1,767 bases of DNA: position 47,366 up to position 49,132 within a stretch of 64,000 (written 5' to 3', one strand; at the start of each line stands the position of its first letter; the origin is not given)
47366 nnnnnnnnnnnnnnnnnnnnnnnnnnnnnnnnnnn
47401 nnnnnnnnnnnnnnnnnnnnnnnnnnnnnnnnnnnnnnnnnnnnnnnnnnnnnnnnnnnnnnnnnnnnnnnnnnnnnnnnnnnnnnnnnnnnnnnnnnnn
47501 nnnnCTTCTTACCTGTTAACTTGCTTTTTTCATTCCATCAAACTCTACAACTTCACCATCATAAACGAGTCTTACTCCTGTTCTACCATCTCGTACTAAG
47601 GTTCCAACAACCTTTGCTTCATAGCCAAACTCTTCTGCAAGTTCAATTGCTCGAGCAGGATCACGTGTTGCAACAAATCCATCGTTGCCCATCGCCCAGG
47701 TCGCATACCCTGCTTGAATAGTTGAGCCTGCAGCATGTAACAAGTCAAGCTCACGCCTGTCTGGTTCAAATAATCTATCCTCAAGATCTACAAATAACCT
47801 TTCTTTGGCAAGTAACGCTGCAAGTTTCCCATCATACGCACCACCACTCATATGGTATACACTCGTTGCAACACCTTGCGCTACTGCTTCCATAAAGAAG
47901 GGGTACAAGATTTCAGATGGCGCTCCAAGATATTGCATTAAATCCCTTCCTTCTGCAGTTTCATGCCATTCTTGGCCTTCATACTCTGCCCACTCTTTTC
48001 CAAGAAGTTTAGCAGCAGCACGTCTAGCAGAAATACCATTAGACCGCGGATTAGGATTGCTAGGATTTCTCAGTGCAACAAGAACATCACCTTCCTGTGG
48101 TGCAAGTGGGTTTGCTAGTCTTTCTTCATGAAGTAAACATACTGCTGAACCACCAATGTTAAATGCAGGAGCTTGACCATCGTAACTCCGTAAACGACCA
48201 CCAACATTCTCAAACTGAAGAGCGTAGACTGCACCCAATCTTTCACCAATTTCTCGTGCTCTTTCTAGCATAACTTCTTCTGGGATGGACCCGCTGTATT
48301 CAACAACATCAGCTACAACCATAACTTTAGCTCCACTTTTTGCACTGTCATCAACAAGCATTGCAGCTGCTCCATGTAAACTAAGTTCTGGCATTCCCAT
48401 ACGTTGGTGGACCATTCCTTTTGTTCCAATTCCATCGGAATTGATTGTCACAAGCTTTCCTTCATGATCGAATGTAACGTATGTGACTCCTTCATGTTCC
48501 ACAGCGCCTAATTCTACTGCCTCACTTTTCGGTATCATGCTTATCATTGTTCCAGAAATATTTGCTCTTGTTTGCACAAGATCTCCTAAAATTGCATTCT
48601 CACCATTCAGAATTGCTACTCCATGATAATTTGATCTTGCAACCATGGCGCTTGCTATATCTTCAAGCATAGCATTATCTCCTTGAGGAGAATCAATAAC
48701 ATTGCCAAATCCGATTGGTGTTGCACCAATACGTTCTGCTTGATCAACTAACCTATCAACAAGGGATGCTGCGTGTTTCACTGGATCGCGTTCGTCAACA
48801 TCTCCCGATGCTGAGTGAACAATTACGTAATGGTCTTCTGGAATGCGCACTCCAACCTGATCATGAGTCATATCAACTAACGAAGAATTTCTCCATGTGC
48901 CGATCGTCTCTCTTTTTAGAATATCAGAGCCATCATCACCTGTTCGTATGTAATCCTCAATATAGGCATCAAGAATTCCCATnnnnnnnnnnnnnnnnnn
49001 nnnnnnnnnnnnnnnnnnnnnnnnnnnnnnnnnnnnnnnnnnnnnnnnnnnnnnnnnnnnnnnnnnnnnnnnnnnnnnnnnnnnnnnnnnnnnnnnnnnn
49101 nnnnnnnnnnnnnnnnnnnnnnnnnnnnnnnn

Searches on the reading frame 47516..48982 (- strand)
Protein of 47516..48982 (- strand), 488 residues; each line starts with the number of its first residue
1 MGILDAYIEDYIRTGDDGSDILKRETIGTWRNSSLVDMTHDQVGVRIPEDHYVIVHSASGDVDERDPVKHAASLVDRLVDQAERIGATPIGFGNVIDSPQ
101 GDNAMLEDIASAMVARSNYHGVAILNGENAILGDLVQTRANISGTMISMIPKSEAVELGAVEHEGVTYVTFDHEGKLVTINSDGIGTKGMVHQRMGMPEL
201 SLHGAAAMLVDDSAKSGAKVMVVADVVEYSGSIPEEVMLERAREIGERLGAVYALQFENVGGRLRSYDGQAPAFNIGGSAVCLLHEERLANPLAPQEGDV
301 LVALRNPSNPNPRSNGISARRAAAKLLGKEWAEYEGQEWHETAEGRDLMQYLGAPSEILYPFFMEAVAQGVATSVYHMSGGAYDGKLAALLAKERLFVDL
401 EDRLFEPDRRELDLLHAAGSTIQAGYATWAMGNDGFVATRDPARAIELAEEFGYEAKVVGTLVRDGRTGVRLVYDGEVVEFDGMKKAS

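Call 3: search_protein_families(library=pfam, proteins=[window:47516-48982:-], max_evalue=0.01)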
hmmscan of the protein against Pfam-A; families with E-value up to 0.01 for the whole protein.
window:47516-48982:- (488 aa): 1 family
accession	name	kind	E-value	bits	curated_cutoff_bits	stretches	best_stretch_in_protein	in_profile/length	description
PF00586.29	AIRS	-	1.5e-05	25.8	24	0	66-133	31-97/112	AIR synthase related protein, N-terminal domain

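Call 4: search_protein_families(library=ncbifam, proteins=[window:47516-48982:-], max_evalue=0.01)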
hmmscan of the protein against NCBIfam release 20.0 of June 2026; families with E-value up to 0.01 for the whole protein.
window:47516-48982:- (488 aa): 1 family
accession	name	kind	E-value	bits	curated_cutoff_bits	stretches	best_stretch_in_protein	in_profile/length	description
TIGR00878.1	purM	equivalog_domain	5.3e-16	58.7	236.35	2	173-463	49-330/332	phosphoribosylformylglycinamidine cyclo-ligase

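Call 5: find_homologous_proteins(query=window:47516-48982:-)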
Query window:47516-48982:- (488 aa): 168 proteins with E <= 0.001 among 8000 candidates; the best 120 are listed.
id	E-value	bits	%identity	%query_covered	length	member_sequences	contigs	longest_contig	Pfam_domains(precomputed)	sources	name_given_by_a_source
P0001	0.0e+0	1082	100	100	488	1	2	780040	PF00586.30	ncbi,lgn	-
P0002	7.8e-132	458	47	98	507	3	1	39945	PF00586.30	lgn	-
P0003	8.8e-132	458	49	96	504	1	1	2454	PF00586.30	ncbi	-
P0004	1.0e-131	458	47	99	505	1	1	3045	PF00586.30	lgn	-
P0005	2.0e-131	457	48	98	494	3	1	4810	PF00586.30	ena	-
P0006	1.1e-128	448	48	95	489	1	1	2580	PF00586.30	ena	-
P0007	2.0e-126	440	47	99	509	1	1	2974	PF00586.30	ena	-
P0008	1.5e-121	424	46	99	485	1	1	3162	PF00586.30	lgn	-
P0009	2.0e-121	424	47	99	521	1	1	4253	PF00586.30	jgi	jgi:phosphoribosylaminoimidazole (AIR) synthetase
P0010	2.2e-120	420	46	97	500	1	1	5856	PF00586.30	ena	-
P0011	3.4e-120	420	47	99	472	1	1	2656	PF00586.30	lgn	-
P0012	5.2e-119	416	46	98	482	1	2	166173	PF00586.30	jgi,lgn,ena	-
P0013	8.3e-119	415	46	98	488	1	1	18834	-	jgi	jgi:phosphoribosylaminoimidazole (AIR) synthetase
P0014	3.8e-118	413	46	99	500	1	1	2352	PF00586.30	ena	-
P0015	5.7e-118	413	45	98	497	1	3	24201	-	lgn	-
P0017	2.4e-117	411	46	98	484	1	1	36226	PF00586.30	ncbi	-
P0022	9.0e-115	402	45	99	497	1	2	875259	PF00586.30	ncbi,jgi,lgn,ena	-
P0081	3.6e-101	357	43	98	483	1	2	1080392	-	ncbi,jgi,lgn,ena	-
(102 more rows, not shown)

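Call 7: find_encoding_contigs(protein=P0001, flank=10000, max_places=3)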
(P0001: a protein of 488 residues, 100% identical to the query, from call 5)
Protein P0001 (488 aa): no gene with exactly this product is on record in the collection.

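Call 8: find_encoding_contigs(protein=P0081, flank=10000, max_places=2)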
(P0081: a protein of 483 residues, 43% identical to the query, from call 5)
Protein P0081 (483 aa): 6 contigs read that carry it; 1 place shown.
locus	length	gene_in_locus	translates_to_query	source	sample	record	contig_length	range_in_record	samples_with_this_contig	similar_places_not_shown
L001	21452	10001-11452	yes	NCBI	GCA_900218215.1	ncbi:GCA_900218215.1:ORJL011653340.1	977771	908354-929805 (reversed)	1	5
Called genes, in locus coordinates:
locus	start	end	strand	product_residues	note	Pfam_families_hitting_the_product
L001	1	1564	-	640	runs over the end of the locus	PF00270:DEAD, PF04851:ResIII, PF22527:DEXQc_Suv3, PF00271:Helicase_C (weak), PF08148:DSHCT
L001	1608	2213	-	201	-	-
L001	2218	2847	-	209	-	PF00406:ADK, PF13207:AAA_17, PF13238:AAA_18, PF05191:ADK_lid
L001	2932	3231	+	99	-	-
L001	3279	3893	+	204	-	PF03575:Peptidase_S51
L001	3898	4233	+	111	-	PF00892:EamA (weak)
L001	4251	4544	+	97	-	-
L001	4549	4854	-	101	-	-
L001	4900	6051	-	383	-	PF01180:DHO_dh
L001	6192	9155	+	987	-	PF02700:PurS (faint), PF18072:FGAR-AT_linker, PF00586:AIRS (weak), PF02769:AIRS_C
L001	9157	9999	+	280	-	PF13507:GATase_5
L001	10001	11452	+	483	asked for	-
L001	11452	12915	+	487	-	PF00709:Adenylsucc_synt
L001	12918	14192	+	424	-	PF02844:GARS_N, PF01071:GARS_A, PF02843:GARS_C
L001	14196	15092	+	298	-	PF00551:Formyl_trans_N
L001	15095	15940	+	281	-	PF07826:IMP_cyclohyd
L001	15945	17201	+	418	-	PF01808:AICARFT_IMPCHas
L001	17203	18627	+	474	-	PF00206:Lyase_1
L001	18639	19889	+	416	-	PF01259:SAICAR_synt (faint)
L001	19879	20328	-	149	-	-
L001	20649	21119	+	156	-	-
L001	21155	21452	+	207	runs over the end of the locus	PF03602:Cons_hypoth95, PF05175:MTS, PF06325:PrmA, PF13847:Methyltransf_31 (weak), PF08241:Methyltransf_11 (weak), PF13649:Methyltransf_25, PF01170:UPF0020 (weak)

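Call 9: find_encoding_contigs(protein=P0022, flank=10000, max_places=2)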
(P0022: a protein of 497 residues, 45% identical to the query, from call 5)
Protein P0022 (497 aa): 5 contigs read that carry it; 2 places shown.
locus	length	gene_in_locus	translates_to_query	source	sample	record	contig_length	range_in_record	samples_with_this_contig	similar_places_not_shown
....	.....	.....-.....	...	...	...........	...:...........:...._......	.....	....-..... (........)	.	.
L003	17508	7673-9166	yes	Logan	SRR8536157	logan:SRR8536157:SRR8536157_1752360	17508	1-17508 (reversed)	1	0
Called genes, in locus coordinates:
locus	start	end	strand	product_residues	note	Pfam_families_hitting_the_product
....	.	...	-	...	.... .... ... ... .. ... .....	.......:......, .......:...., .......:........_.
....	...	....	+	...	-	-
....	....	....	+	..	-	-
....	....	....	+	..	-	-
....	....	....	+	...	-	-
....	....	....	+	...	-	-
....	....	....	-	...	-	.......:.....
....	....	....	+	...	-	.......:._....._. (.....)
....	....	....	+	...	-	-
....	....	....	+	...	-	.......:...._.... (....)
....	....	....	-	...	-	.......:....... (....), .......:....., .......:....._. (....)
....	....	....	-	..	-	-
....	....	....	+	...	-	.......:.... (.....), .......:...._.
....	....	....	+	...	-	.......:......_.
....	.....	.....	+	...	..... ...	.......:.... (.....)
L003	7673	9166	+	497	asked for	PF00586:AIRS (faint)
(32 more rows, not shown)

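Call 12: find_encoding_contigs(protein=P0002, flank=10000, max_places=1)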
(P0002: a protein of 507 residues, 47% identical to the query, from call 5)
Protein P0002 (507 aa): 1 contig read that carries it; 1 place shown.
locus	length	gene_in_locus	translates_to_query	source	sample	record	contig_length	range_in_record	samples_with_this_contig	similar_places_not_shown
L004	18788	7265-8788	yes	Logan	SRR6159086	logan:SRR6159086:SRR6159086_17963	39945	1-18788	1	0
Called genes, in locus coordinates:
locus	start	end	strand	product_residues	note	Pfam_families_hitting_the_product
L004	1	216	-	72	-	?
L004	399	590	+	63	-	-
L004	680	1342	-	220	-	PF00702:Hydrolase, PF13419:HAD_2, PF13242:Hydrolase_like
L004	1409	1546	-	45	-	-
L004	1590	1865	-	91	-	-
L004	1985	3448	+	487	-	PF00156:Pribosyltran, PF00215:OMPdecase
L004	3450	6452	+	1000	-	PF18072:FGAR-AT_linker, PF00586:AIRS, PF02769:AIRS_C, PF00586:AIRS (weak), PF02769:AIRS_C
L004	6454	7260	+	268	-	PF13507:GATase_5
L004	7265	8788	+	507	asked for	PF00586:AIRS (weak)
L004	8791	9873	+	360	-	-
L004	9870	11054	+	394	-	PF01180:DHO_dh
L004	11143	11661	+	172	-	-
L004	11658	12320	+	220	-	-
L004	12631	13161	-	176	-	PF08774:VRR_NUC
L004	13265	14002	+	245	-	-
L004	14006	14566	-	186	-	PF06821:Ser_hydrolase, PF12697:Abhydrolase_6 (weak)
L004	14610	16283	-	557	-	PF04675:DNA_ligase_A_N, PF01068:DNA_ligase_A_M, PF01331:mRNA_cap_enzyme (faint), PF09414:RNA_ligase, PF04679:DNA_ligase_A_C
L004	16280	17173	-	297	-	-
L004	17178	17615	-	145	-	-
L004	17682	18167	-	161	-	PF00583:Acetyltransf_1, PF13673:Acetyltransf_10, PF13508:Acetyltransf_7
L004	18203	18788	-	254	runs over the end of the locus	-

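Call 13: find_encoding_contigs(protein=P0012, flank=10000, max_places=1)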
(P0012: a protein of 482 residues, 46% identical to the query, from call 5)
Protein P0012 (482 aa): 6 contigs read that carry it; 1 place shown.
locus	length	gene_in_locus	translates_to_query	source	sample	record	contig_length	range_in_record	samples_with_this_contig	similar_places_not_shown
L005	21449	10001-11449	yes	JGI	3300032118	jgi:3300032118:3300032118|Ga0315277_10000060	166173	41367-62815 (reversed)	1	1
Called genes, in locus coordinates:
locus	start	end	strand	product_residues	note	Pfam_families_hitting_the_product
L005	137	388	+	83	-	-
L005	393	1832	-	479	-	PF00587:tRNA-synt_2b, PF03129:HGTP_anticodon, PF09180:ProRS-C_1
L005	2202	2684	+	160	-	-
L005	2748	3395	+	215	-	-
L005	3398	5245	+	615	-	PF01261:AP_endonuc_2 (weak)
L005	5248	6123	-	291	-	PF01478:Peptidase_A24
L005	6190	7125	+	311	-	PF01699:Na_Ca_ex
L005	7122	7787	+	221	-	PF02585:PIG-L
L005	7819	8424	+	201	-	PF01255:Prenyltransf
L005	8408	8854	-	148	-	PF00293:NUDIX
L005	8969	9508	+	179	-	PF00106:adh_short, PF08659:KR, PF13561:adh_short_C2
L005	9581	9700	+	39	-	PF13561:adh_short_C2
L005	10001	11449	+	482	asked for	PF00586:AIRS (faint)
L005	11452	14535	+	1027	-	PF18072:FGAR-AT_linker, PF00586:AIRS, PF02769:AIRS_C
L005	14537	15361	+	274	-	PF13507:GATase_5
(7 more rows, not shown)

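Call 14: find_encoding_contigs(protein=P0017, flank=10000, max_places=1)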
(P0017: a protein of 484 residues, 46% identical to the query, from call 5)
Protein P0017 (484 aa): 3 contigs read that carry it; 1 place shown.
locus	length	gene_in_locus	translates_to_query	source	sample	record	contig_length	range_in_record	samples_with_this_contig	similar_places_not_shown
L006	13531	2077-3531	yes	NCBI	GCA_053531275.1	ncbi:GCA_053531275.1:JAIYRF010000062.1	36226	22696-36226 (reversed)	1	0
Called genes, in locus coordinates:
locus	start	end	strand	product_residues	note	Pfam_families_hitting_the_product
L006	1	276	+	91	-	?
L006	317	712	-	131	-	PF19027:DUF5752 (faint)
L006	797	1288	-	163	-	-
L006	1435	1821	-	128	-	-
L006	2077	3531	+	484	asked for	PF00586:AIRS (weak)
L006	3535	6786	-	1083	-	PF00133:tRNA-synt_1, PF09334:tRNA-synt_1g, PF08264:Anticodon_1, PF19302:DUF5915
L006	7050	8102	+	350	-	-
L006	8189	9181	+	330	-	PF00037:Fer4 (faint), PF12797:Fer4_2 (faint), PF13183:Fer4_8 (faint), PF17179:Fer4_22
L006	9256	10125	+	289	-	PF00970:FAD_binding_6, PF00175:NAD_binding_1, PF10418:DHODB_Fe-S_bind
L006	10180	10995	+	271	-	PF01058:Oxidored_q6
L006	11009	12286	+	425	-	PF00374:NiFeSe_Hases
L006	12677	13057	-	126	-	-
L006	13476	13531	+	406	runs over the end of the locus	-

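Call 20: find_related_loci(query=A1, collection=genome_contigs, flank=10000)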
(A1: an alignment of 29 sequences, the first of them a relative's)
Query A1 (488 aa) in genome_contigs; peptide patterns used: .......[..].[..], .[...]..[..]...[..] (x = any residue, [..] = any of these).
117 stretches matched a pattern; 83 encode a relative of the query (tblastn E <= 1e-3); the best 80 are kept; 80 distinct loci.
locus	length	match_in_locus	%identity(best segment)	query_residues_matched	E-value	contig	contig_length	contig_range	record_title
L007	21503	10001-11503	47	4-483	4e-142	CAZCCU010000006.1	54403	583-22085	MAG TPA_asm: uncultured Methanosarcinales archaeon isolate SRP119689_co1_339 genome assembly, contig: NODE_654_length_54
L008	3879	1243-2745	47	4-483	3e-145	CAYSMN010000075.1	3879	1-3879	MAG TPA_asm: uncultured Methanosarcinales archaeon isolate SRP119689_co1_35 genome assembly, contig: NODE_41130_length_3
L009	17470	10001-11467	45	2-481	2e-123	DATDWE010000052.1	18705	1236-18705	MAG TPA_asm: Candidatus Nanoarchaeia archaeon isolate SMAG_U8102 k141_2081841, whole genome shotgun sequence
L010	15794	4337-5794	43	4-483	3e-120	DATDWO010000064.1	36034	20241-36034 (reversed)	MAG TPA_asm: Candidatus Nanoarchaeia archaeon isolate SMAG_U8113 k141_2358756, whole genome shotgun sequence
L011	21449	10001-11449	43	1-473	8e-120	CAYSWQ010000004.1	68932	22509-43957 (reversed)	MAG TPA_asm: uncultured Methanosarcinales archaeon isolate SRP077602_co7_621 genome assembly, contig: NODE_1551_length_6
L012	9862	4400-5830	44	5-481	1e-119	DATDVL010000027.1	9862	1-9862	MAG TPA_asm: Candidatus Nanoarchaeia archaeon isolate SMAG_U8083 k141_23463, whole genome shotgun sequence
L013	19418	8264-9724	44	1-487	4e-119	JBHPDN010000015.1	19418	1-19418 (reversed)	Nanoarchaeota archaeon isolate SAG AM-311-B02 NODE_15_length_19418_cov_28.786190, whole genome shotgun sequence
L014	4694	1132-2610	44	4-488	2e-120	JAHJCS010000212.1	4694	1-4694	MAG: Nanoarchaeota archaeon isolate Modern_marine.mb.317 Modern_marine.mb.317_k141_2046328, whole genome shotgun sequenc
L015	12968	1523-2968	44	1-483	2e-118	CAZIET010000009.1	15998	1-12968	MAG TPA_asm: Candidatus Woesearchaeota archaeon isolate SRP269290_co7_543 genome assembly, contig: NODE_1475_length_1599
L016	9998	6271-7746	44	1-483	1e-115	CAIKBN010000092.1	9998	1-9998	uncultured archaeon isolate AlinenSediments_bin-3679 genome assembly, contig: bin-3679:092/178, whole genome shotgun seq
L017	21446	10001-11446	43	1-483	6e-115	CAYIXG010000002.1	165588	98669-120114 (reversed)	MAG TPA_asm: Candidatus Woesearchaeota archaeon isolate ERP119705_co6_1115 genome assembly, contig: NODE_21_length_16558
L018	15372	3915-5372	42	4-483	3e-115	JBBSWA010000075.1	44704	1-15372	MAG: Nanoarchaeota archaeon isolate H51-bin340_1 H51_bin340_1_000000000075, whole genome shotgun sequence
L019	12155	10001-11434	42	4-483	2e-114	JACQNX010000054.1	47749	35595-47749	MAG: Candidatus Aenigmatarchaeota archaeon isolate NC_groundwater_1266_Ag_S-0.2um_44_80 S_p2_S4_coassembly_k141_2496564,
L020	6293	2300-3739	41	1-483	3e-114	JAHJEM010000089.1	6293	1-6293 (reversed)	MAG: Nanoarchaeota archaeon isolate Modern_marine_glass_biofilm.mb.128 Modern_marine_gla.mb.128_k141_752329, whole genom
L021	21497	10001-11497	42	7-483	2e-113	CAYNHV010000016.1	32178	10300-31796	MAG TPA_asm: uncultured Methanosarcinales archaeon isolate SRP141376_co2_308 genome assembly, contig: NODE_3031_length_3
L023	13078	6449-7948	41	4-483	3e-111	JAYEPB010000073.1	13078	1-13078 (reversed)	MAG: Nanoarchaeota archaeon isolate MAG014 MAG014_73, whole genome shotgun sequence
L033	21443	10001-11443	41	1-470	4e-105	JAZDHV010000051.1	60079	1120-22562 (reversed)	MAG: Candidatus Woesearchaeota archaeon isolate MEGAHIT-group-0.358 k141_14657140, whole genome shotgun sequence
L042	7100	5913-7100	43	4-394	1e-98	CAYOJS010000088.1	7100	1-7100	MAG TPA_asm: uncultured Methanosarcinales archaeon isolate SRP050083_co3_649 genome assembly, contig: NODE_12200_length_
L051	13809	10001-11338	37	45-483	1e-79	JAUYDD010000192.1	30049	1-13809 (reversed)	MAG: Nanoarchaeota archaeon isolate C20_maxbin.123 C20_k141_312930, whole genome shotgun sequence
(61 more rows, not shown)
